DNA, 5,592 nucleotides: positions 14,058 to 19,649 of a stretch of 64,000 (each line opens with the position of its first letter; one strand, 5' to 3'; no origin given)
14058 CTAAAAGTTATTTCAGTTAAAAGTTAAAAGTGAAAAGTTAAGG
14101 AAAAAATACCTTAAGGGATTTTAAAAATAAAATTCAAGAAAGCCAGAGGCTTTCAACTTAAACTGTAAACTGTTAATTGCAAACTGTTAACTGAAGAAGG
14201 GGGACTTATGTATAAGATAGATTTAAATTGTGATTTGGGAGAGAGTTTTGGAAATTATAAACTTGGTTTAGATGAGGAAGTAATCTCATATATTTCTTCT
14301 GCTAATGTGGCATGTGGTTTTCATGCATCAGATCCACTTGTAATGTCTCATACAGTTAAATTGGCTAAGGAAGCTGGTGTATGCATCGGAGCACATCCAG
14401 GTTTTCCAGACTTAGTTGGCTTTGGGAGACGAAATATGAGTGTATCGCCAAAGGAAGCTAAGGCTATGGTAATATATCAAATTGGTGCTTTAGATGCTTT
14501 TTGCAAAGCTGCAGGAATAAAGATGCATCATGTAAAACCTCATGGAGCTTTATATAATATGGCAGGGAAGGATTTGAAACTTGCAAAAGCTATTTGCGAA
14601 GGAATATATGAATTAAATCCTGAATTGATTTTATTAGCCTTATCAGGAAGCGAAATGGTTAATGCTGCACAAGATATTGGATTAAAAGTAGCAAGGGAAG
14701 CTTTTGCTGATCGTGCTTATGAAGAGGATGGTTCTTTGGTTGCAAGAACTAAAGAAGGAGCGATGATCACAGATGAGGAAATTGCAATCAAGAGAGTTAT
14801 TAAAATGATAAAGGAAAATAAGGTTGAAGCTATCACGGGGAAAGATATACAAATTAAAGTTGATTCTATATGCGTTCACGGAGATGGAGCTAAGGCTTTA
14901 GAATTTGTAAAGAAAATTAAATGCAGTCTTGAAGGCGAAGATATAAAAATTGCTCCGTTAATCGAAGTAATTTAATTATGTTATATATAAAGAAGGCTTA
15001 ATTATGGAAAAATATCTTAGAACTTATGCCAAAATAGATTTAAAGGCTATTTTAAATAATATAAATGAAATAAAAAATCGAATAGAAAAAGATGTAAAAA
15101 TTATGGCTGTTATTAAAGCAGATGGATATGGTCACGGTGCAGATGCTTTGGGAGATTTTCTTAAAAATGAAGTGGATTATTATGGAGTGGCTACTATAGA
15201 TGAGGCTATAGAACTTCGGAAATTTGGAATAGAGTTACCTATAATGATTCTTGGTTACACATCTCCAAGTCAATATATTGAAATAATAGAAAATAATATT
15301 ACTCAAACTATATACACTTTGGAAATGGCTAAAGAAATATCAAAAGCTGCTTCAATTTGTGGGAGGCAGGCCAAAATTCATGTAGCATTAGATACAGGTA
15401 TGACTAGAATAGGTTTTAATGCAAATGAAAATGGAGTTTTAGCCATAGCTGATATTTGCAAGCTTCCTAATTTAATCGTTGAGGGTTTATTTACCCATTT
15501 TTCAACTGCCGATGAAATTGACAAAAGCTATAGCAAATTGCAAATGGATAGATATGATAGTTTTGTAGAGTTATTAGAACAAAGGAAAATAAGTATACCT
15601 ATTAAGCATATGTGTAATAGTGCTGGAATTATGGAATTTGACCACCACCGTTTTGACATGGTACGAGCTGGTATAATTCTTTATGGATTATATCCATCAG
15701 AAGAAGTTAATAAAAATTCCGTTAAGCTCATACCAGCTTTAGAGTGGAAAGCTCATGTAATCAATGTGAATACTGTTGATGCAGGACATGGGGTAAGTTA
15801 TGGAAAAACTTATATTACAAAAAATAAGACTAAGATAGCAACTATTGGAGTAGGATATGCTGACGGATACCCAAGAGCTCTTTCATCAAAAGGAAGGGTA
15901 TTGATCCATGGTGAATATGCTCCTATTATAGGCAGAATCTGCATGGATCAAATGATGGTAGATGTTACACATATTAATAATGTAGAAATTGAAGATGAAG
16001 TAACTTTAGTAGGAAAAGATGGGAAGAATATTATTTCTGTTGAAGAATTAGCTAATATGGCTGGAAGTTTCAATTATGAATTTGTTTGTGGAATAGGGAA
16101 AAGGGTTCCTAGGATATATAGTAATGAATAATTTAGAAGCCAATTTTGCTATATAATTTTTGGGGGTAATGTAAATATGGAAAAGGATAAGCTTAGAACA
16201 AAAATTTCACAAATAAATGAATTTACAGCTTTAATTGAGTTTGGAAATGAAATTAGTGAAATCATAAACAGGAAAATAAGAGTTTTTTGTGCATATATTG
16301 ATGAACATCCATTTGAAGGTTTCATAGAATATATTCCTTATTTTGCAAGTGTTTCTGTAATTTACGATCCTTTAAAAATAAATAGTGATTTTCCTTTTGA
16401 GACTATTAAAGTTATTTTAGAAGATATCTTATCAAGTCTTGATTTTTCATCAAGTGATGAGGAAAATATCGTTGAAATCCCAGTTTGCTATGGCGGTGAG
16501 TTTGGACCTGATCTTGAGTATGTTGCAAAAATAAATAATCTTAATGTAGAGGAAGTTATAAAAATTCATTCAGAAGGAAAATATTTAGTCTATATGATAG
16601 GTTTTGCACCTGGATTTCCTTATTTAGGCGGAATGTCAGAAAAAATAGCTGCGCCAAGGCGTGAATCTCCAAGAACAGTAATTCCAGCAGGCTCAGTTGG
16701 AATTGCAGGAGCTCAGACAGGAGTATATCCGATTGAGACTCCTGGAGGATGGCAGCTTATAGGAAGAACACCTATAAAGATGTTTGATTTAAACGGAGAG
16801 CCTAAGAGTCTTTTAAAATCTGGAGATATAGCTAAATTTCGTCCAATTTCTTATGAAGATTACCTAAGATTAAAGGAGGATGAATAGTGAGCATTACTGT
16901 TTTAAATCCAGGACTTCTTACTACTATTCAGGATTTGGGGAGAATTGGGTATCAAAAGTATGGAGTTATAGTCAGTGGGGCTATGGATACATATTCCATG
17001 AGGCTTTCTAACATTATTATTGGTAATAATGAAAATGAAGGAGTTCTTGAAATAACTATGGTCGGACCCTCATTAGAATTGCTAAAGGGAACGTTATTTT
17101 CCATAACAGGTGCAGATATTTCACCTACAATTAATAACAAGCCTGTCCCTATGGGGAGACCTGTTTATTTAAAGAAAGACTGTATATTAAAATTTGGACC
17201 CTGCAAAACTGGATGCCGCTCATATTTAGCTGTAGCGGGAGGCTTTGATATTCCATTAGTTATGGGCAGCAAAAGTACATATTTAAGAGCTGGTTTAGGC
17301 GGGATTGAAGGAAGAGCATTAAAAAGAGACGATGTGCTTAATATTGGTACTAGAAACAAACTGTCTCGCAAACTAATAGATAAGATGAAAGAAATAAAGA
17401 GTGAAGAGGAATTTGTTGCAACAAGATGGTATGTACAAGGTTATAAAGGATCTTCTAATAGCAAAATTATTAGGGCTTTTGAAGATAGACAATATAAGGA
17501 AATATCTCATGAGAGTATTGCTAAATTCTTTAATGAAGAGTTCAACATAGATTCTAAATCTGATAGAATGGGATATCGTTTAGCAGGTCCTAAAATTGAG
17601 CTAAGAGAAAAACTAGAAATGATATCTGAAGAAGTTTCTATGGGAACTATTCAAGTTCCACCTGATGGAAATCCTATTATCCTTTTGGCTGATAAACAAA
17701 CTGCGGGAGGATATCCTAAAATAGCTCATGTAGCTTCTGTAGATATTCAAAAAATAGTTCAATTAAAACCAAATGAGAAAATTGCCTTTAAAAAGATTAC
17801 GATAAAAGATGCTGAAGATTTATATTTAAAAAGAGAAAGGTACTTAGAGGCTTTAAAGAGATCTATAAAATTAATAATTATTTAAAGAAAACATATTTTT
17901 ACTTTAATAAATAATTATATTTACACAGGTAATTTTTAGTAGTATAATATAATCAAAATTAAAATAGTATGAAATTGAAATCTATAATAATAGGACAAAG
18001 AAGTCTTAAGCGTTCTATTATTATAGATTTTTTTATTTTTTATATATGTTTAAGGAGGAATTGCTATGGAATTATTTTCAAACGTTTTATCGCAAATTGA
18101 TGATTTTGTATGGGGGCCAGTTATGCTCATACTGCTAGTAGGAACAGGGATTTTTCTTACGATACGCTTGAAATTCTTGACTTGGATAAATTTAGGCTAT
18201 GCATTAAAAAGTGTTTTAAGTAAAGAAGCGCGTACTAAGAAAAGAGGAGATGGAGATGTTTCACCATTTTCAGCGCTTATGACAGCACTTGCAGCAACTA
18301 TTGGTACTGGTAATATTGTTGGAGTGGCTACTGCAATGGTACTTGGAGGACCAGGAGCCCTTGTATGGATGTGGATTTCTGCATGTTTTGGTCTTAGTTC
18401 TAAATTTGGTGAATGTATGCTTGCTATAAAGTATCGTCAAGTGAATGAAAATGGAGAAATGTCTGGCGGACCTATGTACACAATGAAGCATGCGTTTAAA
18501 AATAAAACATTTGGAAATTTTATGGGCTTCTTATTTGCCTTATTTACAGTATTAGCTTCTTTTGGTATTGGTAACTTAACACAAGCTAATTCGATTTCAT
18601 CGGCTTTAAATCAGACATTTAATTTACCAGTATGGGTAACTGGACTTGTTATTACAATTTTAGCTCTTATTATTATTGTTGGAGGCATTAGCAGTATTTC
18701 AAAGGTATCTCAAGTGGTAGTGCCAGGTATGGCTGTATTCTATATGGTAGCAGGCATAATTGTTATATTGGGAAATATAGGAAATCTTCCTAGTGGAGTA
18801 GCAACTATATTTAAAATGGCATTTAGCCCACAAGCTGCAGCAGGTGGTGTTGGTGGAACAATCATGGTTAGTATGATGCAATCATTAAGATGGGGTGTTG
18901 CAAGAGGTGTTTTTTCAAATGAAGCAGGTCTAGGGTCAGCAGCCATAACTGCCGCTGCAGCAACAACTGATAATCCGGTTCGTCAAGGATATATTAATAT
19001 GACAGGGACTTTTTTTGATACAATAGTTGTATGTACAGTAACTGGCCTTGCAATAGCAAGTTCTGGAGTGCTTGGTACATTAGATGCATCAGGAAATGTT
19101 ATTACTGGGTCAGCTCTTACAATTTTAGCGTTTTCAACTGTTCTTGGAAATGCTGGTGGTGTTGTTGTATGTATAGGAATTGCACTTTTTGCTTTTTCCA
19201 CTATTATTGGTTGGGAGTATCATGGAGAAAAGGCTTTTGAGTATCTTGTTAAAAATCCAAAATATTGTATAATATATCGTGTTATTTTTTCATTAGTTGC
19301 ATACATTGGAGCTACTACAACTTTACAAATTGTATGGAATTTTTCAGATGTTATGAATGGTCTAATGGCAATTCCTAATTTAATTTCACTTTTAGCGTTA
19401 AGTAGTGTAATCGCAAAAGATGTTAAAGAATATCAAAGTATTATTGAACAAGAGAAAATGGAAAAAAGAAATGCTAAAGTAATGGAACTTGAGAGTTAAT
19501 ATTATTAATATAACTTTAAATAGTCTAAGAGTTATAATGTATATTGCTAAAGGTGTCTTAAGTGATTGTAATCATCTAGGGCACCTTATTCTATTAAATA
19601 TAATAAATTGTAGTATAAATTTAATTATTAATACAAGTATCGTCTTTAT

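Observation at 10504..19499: Lrp-linked operon for a putative D-alanine / D-glutamate / 5-oxoproline pathway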

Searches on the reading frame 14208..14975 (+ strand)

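Call 3: search_protein_families(library=pfam, proteins=[window:14208-14975:+])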
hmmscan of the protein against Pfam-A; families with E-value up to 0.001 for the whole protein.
window:14208-14975:+ (255 aa): 1 family
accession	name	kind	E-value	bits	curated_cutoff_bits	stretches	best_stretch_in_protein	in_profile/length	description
PF03746.21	LamB_YcsF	-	6.2e-107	357.1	22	1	4-241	1-238/239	LamB/YcsF family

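Call 4: search_protein_families(library=ncbifam, proteins=[window:14208-14975:+])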
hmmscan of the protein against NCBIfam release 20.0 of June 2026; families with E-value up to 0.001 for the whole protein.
window:14208-14975:+ (255 aa): 5 families
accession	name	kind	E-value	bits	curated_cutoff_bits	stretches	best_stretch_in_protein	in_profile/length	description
NF003814.0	PRK05406.1-3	subfamily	3.6e-115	383.6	226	1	1-253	2-254/256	5-oxoprolinase subunit PxpA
NF003813.0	PRK05406.1-2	equivalog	1.6e-111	371.6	392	1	1-249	1-249/252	5-oxoprolinase subunit PxpA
NF003815.0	PRK05406.1-4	equivalog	5.3e-92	307.7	337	1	2-249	2-244/247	5-oxoprolinase subunit PxpA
NF003816.0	PRK05406.1-5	subfamily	5.1e-88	294.7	213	1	4-242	2-243/246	5-oxoprolinase subunit PxpA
NF003812.0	PRK05406.1-1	equivalog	1e-79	267.6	378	1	3-249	2-243/244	5-oxoprolinase subunit PxpA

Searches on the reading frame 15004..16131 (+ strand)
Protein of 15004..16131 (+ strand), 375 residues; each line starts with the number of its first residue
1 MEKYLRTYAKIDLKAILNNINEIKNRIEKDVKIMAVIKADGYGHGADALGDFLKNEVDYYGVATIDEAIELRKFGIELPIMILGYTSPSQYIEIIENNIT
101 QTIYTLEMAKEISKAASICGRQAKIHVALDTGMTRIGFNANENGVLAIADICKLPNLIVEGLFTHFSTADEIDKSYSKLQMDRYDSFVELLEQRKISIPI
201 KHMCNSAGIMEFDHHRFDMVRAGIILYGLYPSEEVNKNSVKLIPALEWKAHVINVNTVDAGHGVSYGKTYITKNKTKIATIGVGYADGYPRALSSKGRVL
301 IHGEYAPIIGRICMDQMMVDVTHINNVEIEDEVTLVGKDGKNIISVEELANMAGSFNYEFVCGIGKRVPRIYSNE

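Call 3: search_protein_families(library=pfam, proteins=[window:15004-16131:+])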
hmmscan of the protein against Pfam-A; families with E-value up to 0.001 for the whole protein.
window:15004-16131:+ (375 aa): 2 families
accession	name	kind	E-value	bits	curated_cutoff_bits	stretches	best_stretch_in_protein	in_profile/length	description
PF01168.26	Ala_racemase_N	-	1.8e-69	234.3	24.1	1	11-231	1-220/220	Alanine racemase, N-terminal domain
PF00842.27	Ala_racemase_C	-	8.7e-52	174.5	25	1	245-372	1-127/127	Alanine racemase, C-terminal domain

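Call 4: search_protein_families(library=ncbifam, proteins=[window:15004-16131:+])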
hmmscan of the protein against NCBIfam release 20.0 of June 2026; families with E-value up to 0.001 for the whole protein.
window:15004-16131:+ (375 aa): 10 families
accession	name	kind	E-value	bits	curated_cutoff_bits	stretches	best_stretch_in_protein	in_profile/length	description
TIGR00492.1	alr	equivalog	1.6e-115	386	168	1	7-372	3-367/369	alanine racemase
NF033131.1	vanT-G-Cterm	exception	8.6e-111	370.4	460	1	6-372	2-368/368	serine racemase VanT catalytic subunit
NF008897.0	PRK11930.1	equivalog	3.7e-103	346.1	804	1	3-375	456-822/822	bifunctional UDP-N-acetylmuramoyl-tripeptide:D-alanyl-D-alanine ligase/alanine racemase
NF033132.1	vanT-CELN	equivalog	1.7e-76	258.1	900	1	6-369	339-694/697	membrane-bound serine racemase VanT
NF033133.1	vanT-L-cat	exception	1.2e-58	199.1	750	1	2-367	3-360/366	serine racemase VanT-L catalytic subunit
NF009879.0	PRK13340.1-4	subfamily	9.3e-58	196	434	1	8-373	43-405/406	alanine racemase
NF002970.2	PRK03646.1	exception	5.3e-56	190.2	600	1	8-369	6-352/356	catabolic alanine racemase DadX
NF000792.0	PRK00053.2-3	equivalog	5.9e-49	167.1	384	1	10-373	7-359/360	alanine racemase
NF000791.0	PRK00053.2-2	equivalog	6.8e-44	150.5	218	1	10-332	5-312/340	alanine racemase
NF040742.1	racem_Orr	exception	1.3e-06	27.7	480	1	10-166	5-158/351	ornithine racemase Orr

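Call 85: search_solved_structures(query=window:15004-16131:+, max_evalue=1e-40, show_alignments=1)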
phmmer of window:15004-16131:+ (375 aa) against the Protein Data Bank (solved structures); distinct sequences matched with E-value up to 1e-40: 40.
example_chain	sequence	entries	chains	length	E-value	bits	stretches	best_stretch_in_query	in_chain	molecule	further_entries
4y2w_A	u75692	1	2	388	2.7e-103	349.1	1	8-372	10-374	Alanine racemase 1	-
4luy_A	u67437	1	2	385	1.3e-98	333.7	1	5-373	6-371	Alanine racemase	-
4lus_A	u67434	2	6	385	9.6e-98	330.8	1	5-373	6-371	Alanine racemase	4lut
5yyc_A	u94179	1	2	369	3e-88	299.6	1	4-373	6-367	Alanine racemase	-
5irp_A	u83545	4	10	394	2.5e-78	267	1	7-373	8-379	Alanine racemase 2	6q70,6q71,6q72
8zpe_A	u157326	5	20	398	2.6e-78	266.9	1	7-373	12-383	Alanine racemase 2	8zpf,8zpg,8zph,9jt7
1bd0_A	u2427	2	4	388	5.5e-69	236.3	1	6-372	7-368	ALANINE RACEMASE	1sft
1l6f_A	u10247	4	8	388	5.5e-69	236.3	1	6-372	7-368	alanine racemase | PROTEIN (ALANINE RACEMASE)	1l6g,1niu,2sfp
1epv_A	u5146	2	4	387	5.9e-69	236.2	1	6-372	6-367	ALANINE RACEMASE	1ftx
13ld_A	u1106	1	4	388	1.4e-68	234.9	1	6-372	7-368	Alanine racemase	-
1xqk_A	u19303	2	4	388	2e-68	234.4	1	6-372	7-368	Alanine racemase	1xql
4ecl_A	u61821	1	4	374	1.5e-67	231.6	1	6-368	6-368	Serine racemase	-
2vd8_A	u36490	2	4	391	3.6e-67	230.3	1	4-372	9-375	ALANINE RACEMASE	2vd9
3ha1_A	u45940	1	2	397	3.8e-67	230.2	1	4-372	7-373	Alanine racemase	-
3e5p_A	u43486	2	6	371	1.8e-63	218.1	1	7-372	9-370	Alanine racemase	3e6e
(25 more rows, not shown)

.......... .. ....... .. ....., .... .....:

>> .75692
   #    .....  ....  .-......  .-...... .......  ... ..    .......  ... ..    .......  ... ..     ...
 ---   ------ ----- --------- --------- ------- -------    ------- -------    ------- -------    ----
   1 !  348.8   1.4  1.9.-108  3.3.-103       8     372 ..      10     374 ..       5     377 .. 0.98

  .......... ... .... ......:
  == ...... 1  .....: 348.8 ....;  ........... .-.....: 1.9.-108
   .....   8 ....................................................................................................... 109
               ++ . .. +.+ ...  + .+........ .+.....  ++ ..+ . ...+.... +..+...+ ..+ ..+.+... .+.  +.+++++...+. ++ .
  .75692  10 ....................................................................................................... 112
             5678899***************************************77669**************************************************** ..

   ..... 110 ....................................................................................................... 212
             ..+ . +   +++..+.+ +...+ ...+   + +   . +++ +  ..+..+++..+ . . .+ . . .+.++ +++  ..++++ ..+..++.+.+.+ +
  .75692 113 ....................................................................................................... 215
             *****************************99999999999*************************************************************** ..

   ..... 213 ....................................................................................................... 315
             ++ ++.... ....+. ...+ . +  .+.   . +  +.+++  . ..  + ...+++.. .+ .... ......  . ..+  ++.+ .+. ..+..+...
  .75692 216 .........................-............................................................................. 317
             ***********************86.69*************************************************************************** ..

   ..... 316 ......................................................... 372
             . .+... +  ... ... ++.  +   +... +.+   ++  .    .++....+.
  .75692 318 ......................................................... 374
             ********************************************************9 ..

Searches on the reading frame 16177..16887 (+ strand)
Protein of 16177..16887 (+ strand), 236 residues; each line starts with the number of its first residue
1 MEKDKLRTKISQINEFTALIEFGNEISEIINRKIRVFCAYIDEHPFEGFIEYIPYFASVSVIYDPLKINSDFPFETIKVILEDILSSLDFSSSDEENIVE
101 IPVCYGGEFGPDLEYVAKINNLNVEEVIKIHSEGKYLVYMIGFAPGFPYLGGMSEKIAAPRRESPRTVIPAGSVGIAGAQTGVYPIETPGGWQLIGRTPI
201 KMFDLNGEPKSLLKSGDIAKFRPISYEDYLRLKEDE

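Call 3: search_protein_families(library=pfam, proteins=[window:16177-16887:+])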
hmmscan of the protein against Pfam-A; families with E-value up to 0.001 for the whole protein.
window:16177-16887:+ (236 aa): 1 family
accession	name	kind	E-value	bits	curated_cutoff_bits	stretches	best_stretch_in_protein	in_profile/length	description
PF02682.21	CT_C_D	-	1.2e-73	247.5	22.1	1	9-213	2-202/202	Carboxyltransferase domain, subdomain C and D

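Call 4: search_protein_families(library=ncbifam, proteins=[window:16177-16887:+])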
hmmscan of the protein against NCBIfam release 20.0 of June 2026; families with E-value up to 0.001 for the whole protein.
window:16177-16887:+ (236 aa): 2 families
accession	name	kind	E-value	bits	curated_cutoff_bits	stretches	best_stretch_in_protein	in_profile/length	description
TIGR00370.1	TIGR00370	equivalog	1.1e-72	243.7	145.55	1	15-221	3-201/202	5-oxoprolinase subunit PxpB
TIGR02712.1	urea_carbox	equivalog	1.6e-12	46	1303.85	1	112-235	924-1057/1201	urea carboxylase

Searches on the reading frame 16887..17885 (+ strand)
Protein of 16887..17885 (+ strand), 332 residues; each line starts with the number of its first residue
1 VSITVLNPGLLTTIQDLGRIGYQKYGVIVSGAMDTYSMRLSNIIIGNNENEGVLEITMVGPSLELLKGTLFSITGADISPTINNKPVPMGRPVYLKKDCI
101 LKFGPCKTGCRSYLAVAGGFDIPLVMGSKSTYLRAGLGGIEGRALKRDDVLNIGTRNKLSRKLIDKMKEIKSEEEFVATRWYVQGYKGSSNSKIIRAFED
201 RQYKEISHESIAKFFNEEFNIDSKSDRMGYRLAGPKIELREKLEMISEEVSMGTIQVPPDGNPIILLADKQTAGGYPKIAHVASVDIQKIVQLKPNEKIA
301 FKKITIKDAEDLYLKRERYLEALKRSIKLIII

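Call 3: search_protein_families(library=pfam, proteins=[window:16887-17885:+])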
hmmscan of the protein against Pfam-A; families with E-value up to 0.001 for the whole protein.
window:16887-17885:+ (332 aa): 1 family
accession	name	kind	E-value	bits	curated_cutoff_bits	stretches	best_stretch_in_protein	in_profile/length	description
PF02626.20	CT_A_B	-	5.2e-89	298.8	25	1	25-302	1-260/261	Carboxyltransferase domain, subdomain A and B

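Call 4: search_protein_families(library=ncbifam, proteins=[window:16887-17885:+])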
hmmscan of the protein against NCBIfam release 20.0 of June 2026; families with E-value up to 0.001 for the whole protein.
window:16887-17885:+ (332 aa): 3 families
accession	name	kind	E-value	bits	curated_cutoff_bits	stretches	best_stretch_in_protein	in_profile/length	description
TIGR00724.1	urea_amlyse_rel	domain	4.2e-92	308.6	230.2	1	3-327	2-311/315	5-oxoprolinase/urea amidolyase family protein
NF045499.1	PxpC_5OPro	equivalog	2.8e-74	250.1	500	1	4-326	3-305/306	5-oxoprolinase subunit PxpC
TIGR02712.1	urea_carbox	equivalog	1.1e-56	192.3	1303.85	1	2-325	448-769/1201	urea carboxylase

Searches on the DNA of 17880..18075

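Call 55: search_rna_families(source=window, start=17880, end=18075, threshold=evalue, max_evalue=10)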
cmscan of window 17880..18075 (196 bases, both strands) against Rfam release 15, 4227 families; matches with E-value up to 10: 6.
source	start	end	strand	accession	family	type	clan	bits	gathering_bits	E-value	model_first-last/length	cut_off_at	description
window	18035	18068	+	RF02597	shuA_thermo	Cis-reg; thermoregulator;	-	18.9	58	1.7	1-32/32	no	shuA/chuA 5' UTR thermoregulator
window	17976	18031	+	RF04157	MIR9486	Gene; miRNA;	-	17.2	100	0.4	1-119/119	no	MIR9486 microRNA precursor family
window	17977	18037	+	RF04128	MIR8562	Gene; miRNA;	-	16.2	211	0.58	96-153/242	no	MIR8562 microRNA precursor family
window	17975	18033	+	RF04210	MIR8643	Gene; miRNA;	-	15.5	135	1.1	1-150/150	no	MIR8643 microRNA precursor family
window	17977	18033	+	RF04276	MIR4371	Gene; miRNA;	CL00144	14.5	110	1.1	1-158/158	no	MIR4371 microRNA precursor family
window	17931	17960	+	RF01898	mir-363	Gene; miRNA;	CL00110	13.8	58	1.5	26-55/80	no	mir-363 microRNA precursor family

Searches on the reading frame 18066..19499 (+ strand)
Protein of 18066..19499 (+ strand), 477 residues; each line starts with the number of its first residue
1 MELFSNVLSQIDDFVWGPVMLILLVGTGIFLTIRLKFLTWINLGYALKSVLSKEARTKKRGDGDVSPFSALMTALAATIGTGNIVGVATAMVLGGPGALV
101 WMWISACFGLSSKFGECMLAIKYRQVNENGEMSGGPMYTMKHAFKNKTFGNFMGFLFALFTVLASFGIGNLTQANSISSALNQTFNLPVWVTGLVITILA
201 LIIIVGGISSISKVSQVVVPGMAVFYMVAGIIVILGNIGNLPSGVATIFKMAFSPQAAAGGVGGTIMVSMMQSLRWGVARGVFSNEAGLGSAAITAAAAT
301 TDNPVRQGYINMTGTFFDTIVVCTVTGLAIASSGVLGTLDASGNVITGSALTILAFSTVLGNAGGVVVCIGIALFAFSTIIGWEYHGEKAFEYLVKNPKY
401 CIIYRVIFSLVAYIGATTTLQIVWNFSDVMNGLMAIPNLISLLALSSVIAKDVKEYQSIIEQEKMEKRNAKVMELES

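Call 3: search_protein_families(library=pfam, proteins=[window:18066-19499:+])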
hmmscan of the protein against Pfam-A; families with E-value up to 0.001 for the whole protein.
window:18066-19499:+ (477 aa): 2 families
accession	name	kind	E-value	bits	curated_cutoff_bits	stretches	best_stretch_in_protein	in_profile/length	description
PF01235.23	Na_Ala_symp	-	2.7e-135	452.1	24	1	57-465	5-388/392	Sodium:alanine symporter family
PF13677.11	MotB_plug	-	0.00055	19.9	24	0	148-185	21-58/58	Membrane MotB of proton-channel complex MotA/MotB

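Call 4: search_protein_families(library=ncbifam, proteins=[window:18066-19499:+])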
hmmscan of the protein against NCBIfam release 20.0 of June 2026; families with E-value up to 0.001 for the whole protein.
window:18066-19499:+ (477 aa): 1 family
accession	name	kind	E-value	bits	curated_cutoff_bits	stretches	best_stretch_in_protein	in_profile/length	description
TIGR00835.1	agcS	subfamily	6.4e-140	466.8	272.65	1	16-456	1-424/424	amino acid carrier protein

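Call 67: search_solved_structures(query=window:18066-19499:+, max_evalue=1e-10)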
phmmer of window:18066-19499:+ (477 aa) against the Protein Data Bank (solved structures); distinct sequences matched with E-value up to 1e-10: 1.
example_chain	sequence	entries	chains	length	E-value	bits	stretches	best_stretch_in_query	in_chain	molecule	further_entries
6cse_M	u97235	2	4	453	4.6e-136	457.4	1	4-463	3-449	Sodium/alanine symporter AgcS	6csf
